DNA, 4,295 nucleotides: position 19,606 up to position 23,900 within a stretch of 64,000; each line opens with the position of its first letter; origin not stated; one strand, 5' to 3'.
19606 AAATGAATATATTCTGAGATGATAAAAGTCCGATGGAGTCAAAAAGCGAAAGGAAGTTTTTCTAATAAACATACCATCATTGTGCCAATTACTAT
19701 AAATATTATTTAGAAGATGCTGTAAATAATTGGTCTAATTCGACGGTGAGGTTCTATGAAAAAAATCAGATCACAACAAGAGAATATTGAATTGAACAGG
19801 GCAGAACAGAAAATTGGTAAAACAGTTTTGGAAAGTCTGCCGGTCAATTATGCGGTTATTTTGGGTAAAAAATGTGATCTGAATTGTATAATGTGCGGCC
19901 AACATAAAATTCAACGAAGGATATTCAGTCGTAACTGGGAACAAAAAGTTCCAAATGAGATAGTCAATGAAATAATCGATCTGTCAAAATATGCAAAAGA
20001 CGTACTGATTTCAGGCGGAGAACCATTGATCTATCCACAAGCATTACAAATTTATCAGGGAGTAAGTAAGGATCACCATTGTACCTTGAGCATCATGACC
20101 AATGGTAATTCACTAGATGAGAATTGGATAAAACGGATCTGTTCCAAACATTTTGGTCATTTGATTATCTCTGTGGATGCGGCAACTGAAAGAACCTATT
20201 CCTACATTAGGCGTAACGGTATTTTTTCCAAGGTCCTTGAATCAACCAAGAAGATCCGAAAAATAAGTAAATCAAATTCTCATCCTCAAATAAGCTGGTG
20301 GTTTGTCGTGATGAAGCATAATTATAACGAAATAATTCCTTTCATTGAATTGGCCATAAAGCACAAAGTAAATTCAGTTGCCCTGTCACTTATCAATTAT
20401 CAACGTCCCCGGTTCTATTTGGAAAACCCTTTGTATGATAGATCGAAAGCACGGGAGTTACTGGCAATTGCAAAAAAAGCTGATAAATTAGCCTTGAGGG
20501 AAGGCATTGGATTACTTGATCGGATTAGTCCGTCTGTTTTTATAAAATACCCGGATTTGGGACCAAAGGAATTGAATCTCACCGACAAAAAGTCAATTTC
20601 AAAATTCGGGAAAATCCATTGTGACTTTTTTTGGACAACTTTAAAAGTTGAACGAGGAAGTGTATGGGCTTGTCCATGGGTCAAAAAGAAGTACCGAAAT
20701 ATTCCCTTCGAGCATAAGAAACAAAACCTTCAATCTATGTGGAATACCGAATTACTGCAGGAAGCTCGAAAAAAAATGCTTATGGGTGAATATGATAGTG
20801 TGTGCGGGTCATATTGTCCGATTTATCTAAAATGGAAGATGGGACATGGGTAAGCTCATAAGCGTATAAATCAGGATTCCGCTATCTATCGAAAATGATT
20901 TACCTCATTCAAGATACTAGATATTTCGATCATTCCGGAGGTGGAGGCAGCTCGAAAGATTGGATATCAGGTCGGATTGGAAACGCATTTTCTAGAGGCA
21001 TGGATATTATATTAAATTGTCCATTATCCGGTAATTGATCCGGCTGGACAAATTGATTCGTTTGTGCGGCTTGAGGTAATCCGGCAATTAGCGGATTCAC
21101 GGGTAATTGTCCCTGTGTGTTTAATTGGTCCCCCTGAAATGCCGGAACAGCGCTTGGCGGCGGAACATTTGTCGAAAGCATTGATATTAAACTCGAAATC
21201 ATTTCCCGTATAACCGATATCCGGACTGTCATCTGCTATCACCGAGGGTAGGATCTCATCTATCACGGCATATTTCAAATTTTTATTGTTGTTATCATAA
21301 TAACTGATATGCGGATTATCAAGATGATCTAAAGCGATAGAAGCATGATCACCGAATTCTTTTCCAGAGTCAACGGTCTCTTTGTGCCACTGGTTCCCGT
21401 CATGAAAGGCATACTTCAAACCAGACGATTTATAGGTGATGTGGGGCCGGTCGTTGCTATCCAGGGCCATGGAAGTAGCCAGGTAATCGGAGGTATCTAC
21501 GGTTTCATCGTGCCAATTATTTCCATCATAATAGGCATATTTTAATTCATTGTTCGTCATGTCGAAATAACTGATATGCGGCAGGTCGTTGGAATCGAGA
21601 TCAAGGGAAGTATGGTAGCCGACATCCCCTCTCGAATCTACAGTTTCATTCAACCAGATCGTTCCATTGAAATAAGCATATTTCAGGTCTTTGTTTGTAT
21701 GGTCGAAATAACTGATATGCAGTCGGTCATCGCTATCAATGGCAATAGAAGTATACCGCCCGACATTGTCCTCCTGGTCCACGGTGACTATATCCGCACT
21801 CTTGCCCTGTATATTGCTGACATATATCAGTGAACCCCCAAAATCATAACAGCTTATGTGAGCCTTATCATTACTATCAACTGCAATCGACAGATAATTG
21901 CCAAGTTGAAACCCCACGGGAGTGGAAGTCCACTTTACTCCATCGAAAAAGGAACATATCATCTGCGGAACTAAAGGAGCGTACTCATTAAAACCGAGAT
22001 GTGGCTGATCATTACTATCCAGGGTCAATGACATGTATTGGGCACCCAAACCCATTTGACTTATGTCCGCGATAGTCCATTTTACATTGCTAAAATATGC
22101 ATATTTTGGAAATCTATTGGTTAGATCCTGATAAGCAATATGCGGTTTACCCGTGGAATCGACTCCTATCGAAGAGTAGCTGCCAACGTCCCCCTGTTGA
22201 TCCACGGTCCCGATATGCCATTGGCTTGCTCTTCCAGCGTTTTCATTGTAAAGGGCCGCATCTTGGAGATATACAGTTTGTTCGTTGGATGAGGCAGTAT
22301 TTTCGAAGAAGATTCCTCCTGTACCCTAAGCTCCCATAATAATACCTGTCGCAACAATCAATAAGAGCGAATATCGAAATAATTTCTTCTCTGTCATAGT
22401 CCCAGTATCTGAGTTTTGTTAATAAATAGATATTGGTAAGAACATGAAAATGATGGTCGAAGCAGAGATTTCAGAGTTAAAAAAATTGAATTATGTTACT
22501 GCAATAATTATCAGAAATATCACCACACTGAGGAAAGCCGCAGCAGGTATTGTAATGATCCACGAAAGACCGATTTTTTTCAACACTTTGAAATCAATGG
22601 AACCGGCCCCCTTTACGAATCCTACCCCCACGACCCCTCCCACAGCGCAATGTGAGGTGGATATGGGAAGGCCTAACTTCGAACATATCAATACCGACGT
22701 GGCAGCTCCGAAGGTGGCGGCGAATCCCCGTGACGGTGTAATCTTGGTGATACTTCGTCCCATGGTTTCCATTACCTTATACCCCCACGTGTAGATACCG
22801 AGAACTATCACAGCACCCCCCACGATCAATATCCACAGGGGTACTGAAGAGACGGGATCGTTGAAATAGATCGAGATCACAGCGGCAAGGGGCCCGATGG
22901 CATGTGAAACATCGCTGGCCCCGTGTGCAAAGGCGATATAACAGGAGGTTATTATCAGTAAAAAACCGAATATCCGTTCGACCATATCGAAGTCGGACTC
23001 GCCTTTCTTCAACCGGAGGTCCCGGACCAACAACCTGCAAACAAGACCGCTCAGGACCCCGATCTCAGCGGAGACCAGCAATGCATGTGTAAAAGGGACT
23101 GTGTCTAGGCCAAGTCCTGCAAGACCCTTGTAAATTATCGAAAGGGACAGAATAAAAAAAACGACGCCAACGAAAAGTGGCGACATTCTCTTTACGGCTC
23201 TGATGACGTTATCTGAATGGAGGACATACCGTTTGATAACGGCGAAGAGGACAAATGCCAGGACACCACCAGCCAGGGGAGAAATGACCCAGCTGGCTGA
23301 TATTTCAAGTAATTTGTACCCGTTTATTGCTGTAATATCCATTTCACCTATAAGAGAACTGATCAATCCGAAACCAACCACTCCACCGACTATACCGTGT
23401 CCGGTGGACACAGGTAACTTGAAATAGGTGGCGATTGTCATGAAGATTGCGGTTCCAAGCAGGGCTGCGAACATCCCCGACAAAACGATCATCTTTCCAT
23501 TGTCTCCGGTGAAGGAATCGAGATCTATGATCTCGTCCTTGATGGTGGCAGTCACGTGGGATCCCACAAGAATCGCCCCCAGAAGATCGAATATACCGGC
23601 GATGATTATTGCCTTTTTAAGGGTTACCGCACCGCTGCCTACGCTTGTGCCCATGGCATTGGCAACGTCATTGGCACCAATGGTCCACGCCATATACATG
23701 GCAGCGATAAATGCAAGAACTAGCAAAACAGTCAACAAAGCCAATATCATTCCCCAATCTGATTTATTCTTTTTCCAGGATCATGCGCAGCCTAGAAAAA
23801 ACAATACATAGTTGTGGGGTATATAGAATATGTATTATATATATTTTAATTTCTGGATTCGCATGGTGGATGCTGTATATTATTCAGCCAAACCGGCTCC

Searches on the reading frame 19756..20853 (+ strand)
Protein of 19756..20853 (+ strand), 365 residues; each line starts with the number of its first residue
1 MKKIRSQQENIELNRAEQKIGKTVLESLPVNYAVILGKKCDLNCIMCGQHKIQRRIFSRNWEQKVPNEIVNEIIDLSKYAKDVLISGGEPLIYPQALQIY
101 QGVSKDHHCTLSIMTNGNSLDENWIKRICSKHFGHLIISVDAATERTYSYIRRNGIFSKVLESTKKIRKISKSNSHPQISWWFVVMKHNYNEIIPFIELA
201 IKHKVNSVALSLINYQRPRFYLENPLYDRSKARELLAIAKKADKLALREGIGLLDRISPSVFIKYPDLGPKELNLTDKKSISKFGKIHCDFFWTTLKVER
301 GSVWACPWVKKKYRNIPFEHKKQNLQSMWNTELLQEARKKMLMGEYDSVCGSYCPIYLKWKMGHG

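Call 36: search_protein_families(library=pfam, proteins=[window:19756-20853:+], max_evalue=0.00001)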
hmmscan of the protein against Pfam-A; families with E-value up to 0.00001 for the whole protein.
window:19756-20853:+ (365 aa): 1 family
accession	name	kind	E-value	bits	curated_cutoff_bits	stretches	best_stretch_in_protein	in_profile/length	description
PF04055.27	Radical_SAM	-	2.9e-18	67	29.5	1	35-171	2-140/166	Radical SAM superfamily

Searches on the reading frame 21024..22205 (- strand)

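Call 36: search_protein_families(library=pfam, proteins=[window:21024-22205:-], max_evalue=0.00001)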
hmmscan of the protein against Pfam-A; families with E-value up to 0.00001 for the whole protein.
window:21024-22205:- (393 aa): 1 family
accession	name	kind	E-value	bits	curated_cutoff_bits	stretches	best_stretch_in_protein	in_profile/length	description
PF15892.11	BNR_4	-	1.1e-10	41.9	27.3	0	11-49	228-270/272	BNR repeat-containing family member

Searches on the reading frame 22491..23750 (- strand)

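Call 36: search_protein_families(library=pfam, proteins=[window:22491-23750:-], max_evalue=0.00001)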
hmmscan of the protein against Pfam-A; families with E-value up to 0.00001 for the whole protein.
window:22491-23750:- (419 aa): 1 family
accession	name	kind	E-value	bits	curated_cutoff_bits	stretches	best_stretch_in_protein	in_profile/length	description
PF01384.25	PHO4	-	1.8e-108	363.1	33.7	1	24-408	1-350/350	Phosphate transporter family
